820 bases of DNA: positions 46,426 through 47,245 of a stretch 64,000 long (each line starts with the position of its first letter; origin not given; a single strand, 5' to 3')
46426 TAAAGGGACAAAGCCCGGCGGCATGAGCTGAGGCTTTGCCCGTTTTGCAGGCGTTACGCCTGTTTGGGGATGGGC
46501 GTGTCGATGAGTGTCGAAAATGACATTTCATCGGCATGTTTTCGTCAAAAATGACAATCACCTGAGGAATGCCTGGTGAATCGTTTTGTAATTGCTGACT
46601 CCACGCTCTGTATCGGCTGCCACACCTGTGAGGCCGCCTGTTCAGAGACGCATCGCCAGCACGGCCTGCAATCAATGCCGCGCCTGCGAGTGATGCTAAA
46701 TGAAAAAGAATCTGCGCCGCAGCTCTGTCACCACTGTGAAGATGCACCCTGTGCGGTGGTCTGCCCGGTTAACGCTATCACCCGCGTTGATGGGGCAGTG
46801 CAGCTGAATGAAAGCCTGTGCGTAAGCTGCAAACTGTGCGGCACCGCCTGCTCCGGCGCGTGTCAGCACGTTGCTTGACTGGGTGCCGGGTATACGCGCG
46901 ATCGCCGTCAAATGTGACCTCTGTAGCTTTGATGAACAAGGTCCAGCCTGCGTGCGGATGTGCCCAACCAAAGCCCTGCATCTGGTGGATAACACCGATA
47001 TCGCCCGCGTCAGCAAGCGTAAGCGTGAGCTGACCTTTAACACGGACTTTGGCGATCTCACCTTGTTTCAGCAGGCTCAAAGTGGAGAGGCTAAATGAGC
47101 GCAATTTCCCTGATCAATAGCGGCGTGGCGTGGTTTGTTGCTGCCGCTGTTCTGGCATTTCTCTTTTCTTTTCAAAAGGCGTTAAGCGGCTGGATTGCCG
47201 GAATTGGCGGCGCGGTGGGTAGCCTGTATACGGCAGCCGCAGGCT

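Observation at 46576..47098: hycB split by a frameshift: an internal deletion of about 89 bp removing part of the third Fe-S cluster motif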

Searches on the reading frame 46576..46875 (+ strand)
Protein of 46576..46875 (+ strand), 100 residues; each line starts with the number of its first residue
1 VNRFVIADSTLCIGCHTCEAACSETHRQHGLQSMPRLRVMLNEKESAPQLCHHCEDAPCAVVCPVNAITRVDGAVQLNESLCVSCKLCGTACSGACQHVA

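Call 8: list_cluster_members(proteins=[window:46576-46875:+, window:46871-47095:+])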
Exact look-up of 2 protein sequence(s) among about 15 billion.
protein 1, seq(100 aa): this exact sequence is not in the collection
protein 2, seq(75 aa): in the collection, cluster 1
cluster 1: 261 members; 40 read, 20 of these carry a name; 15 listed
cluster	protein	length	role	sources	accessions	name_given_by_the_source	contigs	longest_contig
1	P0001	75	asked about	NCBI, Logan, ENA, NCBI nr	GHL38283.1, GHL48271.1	hypothetical protein ECZU29_31210 [Escherichia coli] | hypothetical protein ECZU27_34490 [Escherichia coli]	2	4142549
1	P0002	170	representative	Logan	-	-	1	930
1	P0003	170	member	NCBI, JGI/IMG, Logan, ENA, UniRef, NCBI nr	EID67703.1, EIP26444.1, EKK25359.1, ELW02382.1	4Fe-4S dicluster domain-containing protein [Escherichia coli] | formate hydrogenlyase subunit 2 | Formate hydrogenlyase subunit 2 n=6 Tax=Escherichia coli TaxID=562 RepID=A0A6N8R8N3_ECOLX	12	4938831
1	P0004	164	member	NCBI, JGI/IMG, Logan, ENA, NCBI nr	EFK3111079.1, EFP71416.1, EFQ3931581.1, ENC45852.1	hydrogenase-4 component A [Shigella dysenteriae 1617] | formate hydrogenlyase subunit 2 | 4Fe-4S dicluster domain-containing protein [Escherichia coli]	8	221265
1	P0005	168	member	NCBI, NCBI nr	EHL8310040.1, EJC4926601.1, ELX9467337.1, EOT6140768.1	formate hydrogenlyase subunit HycB, partial [Escherichia coli] | formate hydrogenlyase subunit HycB [Escherichia coli]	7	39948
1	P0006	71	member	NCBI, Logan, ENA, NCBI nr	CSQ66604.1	formate hydrogenlyase subunit B [Shigella sonnei]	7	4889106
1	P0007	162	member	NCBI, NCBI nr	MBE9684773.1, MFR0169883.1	formate hydrogenlyase subunit HycB, partial [Escherichia coli] | 4Fe-4S dicluster domain-containing protein [Escherichia coli]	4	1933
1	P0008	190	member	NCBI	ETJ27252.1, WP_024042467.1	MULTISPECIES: formate hydrogenlyase subunit HycB, partial [Enterobacteriaceae]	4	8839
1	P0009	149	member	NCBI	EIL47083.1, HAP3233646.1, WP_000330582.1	hydrogenase 3, Fe-S subunit, partial [Escherichia coli KD2]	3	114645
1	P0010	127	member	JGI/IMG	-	formate hydrogenlyase subunit 2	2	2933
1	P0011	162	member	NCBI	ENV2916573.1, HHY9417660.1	formate hydrogenlyase subunit HycB, partial [Escherichia coli]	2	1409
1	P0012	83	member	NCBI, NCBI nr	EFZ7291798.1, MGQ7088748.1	formate hydrogenlyase subunit HycB, partial [Escherichia coli] | 4Fe-4S dicluster domain-containing protein [Shigella sonnei]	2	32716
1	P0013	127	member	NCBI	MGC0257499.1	formate hydrogenlyase subunit HycB, partial [Enterobacter cloacae complex sp. ...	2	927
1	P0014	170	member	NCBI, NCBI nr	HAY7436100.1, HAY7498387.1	TPA: 4Fe-4S dicluster domain-containing protein [Shigella flexneri] | 4Fe-4S dicluster domain-containing protein [Shigella flexneri]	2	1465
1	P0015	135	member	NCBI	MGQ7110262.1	formate hydrogenlyase subunit HycB, partial [Escherichia sp. TWPC-MK]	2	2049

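Call 9: find_encoding_contigs(protein=window:46576-46875:+, flank=3000, max_places=10)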
Protein seq(100 aa) (100 aa): 1 contig read that carries it; 1 place shown.
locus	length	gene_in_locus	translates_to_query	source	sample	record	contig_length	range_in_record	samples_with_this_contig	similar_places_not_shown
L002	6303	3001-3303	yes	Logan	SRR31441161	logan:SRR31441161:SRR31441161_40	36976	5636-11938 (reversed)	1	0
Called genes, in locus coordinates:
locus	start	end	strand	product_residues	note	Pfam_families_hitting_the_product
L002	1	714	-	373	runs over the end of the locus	PF01924:HypD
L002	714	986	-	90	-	PF01455:HupF_HypC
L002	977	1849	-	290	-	PF02492:cobW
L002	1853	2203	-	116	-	PF01155:HypA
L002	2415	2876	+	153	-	PF11046:HycA_repressor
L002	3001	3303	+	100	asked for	PF12837:Fer4_6 (faint), PF00037:Fer4 (faint), PF12838:Fer4_7 (faint), PF13187:Fer4_9 (weak)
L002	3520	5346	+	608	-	PF00361:Proton_antipo_M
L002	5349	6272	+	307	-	PF00146:NADHdh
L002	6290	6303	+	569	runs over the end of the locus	PF00329:Complex1_30kDa, PF00374:NiFeSe_Hases, PF00346:Complex1_49kDa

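Call 10: find_encoding_contigs(protein=P0001, flank=3000, max_places=10)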
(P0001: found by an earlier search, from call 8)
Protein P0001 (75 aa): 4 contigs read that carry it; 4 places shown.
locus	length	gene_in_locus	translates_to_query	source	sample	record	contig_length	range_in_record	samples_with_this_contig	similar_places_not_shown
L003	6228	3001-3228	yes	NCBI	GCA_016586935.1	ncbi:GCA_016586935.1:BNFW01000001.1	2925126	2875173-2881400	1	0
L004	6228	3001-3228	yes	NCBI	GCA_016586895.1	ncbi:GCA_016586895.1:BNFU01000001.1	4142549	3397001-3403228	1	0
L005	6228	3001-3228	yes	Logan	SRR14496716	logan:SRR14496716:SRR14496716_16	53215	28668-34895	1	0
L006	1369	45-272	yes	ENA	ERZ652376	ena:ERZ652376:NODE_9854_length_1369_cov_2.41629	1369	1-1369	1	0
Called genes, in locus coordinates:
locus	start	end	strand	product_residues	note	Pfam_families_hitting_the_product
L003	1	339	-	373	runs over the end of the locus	PF01924:HypD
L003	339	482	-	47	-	PF01455:HupF_HypC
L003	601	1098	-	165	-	PF02492:cobW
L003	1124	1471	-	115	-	-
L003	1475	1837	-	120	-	PF01155:HypA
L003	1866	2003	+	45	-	-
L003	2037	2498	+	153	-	PF11046:HycA_repressor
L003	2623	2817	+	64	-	-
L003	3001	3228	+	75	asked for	-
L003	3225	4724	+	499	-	PF00361:Proton_antipo_M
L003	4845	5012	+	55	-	-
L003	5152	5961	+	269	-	PF00146:NADHdh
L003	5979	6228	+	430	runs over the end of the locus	PF00329:Complex1_30kDa, PF00374:NiFeSe_Hases, PF00346:Complex1_49kDa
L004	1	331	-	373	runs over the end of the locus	PF01924:HypD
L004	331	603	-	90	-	PF01455:HupF_HypC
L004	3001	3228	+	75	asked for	-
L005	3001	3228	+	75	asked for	-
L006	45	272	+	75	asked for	-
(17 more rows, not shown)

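Call 29: find_encoding_contigs(protein=window:46576-46875:+, flank=10000, max_places=3)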
Protein seq(100 aa) (100 aa): 1 contig read that carries it; 1 place shown.
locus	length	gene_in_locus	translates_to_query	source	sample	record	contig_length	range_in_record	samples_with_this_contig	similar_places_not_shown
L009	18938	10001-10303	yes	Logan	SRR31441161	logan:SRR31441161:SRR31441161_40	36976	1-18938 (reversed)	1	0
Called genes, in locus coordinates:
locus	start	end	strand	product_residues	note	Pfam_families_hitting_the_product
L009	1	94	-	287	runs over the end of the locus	PF08238:Sel1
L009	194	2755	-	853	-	PF01624:MutS_I, PF05188:MutS_II, PF05192:MutS_III, PF05190:MutS_IV, PF00488:MutS_V, PF27441:MutS_C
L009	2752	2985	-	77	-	-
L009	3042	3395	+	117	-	PF11756:YgbA_NO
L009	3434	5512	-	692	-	PF01590:GAF, PF13185:GAF_2, PF13492:GAF_3, PF00158:Sigma54_activat, PF14532:Sigma54_activ_2, PF07728:AAA_5, PF25601:AAA_lid_14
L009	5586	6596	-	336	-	PF00586:AIRS, PF02769:AIRS_C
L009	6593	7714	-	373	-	PF01924:HypD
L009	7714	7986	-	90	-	PF01455:HupF_HypC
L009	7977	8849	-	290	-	PF02492:cobW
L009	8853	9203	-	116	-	PF01155:HypA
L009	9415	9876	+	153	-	PF11046:HycA_repressor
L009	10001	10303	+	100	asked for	PF12837:Fer4_6 (faint), PF00037:Fer4 (faint), PF12838:Fer4_7 (faint), PF13187:Fer4_9 (weak)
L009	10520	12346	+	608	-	PF00361:Proton_antipo_M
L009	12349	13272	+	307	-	PF00146:NADHdh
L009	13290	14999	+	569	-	PF00329:Complex1_30kDa, PF00374:NiFeSe_Hases, PF00346:Complex1_49kDa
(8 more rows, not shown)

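Call 36: search_protein_families(proteins=[window:46576-46875:+], library=ncbifam, max_evalue=0.001)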
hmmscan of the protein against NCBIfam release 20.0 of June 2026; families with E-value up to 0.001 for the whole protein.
seq(100 aa): 24 families
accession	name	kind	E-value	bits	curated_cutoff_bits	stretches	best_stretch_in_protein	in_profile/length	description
NF009408.0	PRK12769.1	equivalog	2.7e-24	85.3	1003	1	1-93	1-98/659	formate-dependent uric acid utilization protein AegA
NF009451.0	PRK12809.1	equivalog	7.2e-23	80.7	1154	1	1-93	1-98/639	formate-dependent uric acid utilization protein YgfT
NF007658.0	PRK10330.1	equivalog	1.3e-21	76.9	260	1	1-94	1-101/181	electron transport protein HydN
NF038355.1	FDH3_beta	equivalog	7.3e-14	52.2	240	1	6-96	6-101/180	formate dehydrogenase FDH3 subunit beta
NF045797.1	DsrO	equivalog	9.9e-13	48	200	1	40-92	92-145/235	sulfate reduction electron transfer complex DsrMKJOP subunit DsrO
NF045766.1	PhenlGlyoxDHPadI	equivalog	3.4e-11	42.5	700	1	8-93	10-99/443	NADH-dependent phenylglyoxylate dehydrogenase subunit beta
NF045715.1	sulf_resp_HmcB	equivalog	9.7e-11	41.3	420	2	49-92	105-149/307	sulfate respiration complex iron-sulfur protein HmcB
TIGR02951.1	DMSO_dmsB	equivalog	3.9e-10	40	214.1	1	51-94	64-109/161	DMSO/selenate family reductase complex B subunit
NF008134.0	PRK10882.1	equivalog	5e-10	38.9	263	1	49-93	111-157/329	hydrogenase 2 operon protein HybA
TIGR03149.1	cyt_nit_nrfC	equivalog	1e-09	38.1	377.6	1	5-93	41-138/225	cytochrome c nitrite reductase Fe-S protein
NF011569.0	PRK14993.1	equivalog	2e-09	37.2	416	1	6-94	47-144/244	tetrathionate reductase subunit TtrB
NF041715.1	arsenate_red_ArrB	equivalog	3.2e-08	33.4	450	1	6-93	6-100/233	arsenate respiratory reductase iron-sulfur subunit ArrB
NF007382.0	PRK09898.1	equivalog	1.1e-07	31.7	213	1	46-94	118-168/208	ferredoxin-like protein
NF058577.1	FdxA_fam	equivalog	1e-05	25.6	65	1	51-93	9-49/52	4Fe-4S ferredoxin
TIGR02512.1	FeFe_hydrog_A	subfamily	1.1e-05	24.5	405.95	1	5-76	2-75/375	[FeFe] hydrogenase, group A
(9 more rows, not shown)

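Call 46: find_encoding_contigs(protein=P0006, flank=1500, max_places=4)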
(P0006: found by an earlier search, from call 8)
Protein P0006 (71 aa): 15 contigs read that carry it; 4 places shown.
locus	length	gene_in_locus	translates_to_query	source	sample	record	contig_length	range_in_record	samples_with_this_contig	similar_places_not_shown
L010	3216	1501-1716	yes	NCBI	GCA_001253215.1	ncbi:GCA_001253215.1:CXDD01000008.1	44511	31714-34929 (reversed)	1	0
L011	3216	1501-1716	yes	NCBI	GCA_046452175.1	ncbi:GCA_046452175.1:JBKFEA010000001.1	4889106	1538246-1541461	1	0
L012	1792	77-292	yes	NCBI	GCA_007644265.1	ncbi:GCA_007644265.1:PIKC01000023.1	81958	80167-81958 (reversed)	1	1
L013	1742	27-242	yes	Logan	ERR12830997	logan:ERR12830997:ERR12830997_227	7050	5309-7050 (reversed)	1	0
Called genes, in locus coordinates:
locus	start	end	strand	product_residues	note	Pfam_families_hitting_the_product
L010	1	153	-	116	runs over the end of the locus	PF01155:HypA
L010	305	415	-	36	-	-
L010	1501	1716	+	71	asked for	-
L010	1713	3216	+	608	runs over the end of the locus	PF00361:Proton_antipo_M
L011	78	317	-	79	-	PF01155:HypA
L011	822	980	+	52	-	PF11046:HycA_repressor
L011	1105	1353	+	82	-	PF12837:Fer4_6 (faint), PF13187:Fer4_9 (weak)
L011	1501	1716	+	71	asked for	-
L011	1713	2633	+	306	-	PF00361:Proton_antipo_M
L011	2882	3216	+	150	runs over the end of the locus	-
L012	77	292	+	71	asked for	-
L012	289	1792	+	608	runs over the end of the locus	PF00361:Proton_antipo_M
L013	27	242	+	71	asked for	-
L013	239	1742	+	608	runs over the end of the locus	PF00361:Proton_antipo_M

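Call 47: find_encoding_contigs(protein=P0004, flank=1500, max_places=4)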
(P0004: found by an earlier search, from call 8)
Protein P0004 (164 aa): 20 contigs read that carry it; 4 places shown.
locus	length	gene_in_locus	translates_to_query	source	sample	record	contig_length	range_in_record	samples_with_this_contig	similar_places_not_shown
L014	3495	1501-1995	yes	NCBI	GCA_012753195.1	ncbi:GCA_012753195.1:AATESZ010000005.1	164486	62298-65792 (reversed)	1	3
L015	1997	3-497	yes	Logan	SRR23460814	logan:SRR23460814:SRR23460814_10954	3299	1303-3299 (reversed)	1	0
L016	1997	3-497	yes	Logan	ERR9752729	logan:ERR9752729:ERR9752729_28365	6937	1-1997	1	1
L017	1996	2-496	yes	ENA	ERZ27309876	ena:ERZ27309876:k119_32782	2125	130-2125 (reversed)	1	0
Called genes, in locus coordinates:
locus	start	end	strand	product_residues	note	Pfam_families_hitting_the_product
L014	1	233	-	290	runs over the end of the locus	PF02492:cobW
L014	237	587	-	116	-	PF01155:HypA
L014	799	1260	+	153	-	PF11046:HycA_repressor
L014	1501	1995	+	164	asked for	PF12837:Fer4_6 (faint), PF13187:Fer4_9 (faint), PF13247:Fer4_11 (weak), PF12838:Fer4_7 (weak), PF13484:Fer4_16 (faint), PF25160:LdpA_Fe-S-bd (faint), PF00037:Fer4 (weak)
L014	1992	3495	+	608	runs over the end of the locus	PF00361:Proton_antipo_M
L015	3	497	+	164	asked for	PF12837:Fer4_6 (faint), PF13187:Fer4_9 (faint), PF13247:Fer4_11 (weak), PF12838:Fer4_7 (weak), PF13484:Fer4_16 (faint), PF25160:LdpA_Fe-S-bd (faint), PF00037:Fer4 (weak)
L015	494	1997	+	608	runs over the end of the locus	PF00361:Proton_antipo_M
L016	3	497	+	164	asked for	PF12837:Fer4_6 (faint), PF13187:Fer4_9 (faint), PF13247:Fer4_11 (weak), PF12838:Fer4_7 (weak), PF13484:Fer4_16 (faint), PF25160:LdpA_Fe-S-bd (faint), PF00037:Fer4 (weak)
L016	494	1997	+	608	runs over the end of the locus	PF00361:Proton_antipo_M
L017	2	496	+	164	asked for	PF12837:Fer4_6 (faint), PF13187:Fer4_9 (faint), PF13247:Fer4_11 (weak), PF12838:Fer4_7 (weak), PF13484:Fer4_16 (faint), PF25160:LdpA_Fe-S-bd (faint), PF00037:Fer4 (weak)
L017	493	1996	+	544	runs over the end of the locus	?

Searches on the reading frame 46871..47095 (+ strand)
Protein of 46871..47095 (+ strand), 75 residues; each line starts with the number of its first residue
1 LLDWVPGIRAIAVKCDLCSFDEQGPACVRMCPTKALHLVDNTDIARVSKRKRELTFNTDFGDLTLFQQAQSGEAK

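Call 36: search_protein_families(proteins=[window:46871-47095:+], library=ncbifam, max_evalue=0.001)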
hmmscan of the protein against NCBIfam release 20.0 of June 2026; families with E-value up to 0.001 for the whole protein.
seq(75 aa): 6 families
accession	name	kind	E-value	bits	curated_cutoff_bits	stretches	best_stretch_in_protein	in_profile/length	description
NF009408.0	PRK12769.1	equivalog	3.9e-12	45.1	1003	1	8-59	114-165/659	formate-dependent uric acid utilization protein AegA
NF007658.0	PRK10330.1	equivalog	3e-11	43.1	260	1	9-55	125-171/181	electron transport protein HydN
NF009451.0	PRK12809.1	equivalog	3.6e-07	28.8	1154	1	8-52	105-150/639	formate-dependent uric acid utilization protein YgfT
TIGR01582.1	FDH-beta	equivalog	0.0003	20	334.7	1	12-53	150-194/283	formate dehydrogenase subunit beta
NF045715.1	sulf_resp_HmcB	equivalog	0.00053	19.2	420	1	12-51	166-208/307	sulfate respiration complex iron-sulfur protein HmcB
TIGR03149.1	cyt_nit_nrfC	equivalog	0.00065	19.1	377.6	1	10-47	149-191/225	cytochrome c nitrite reductase Fe-S protein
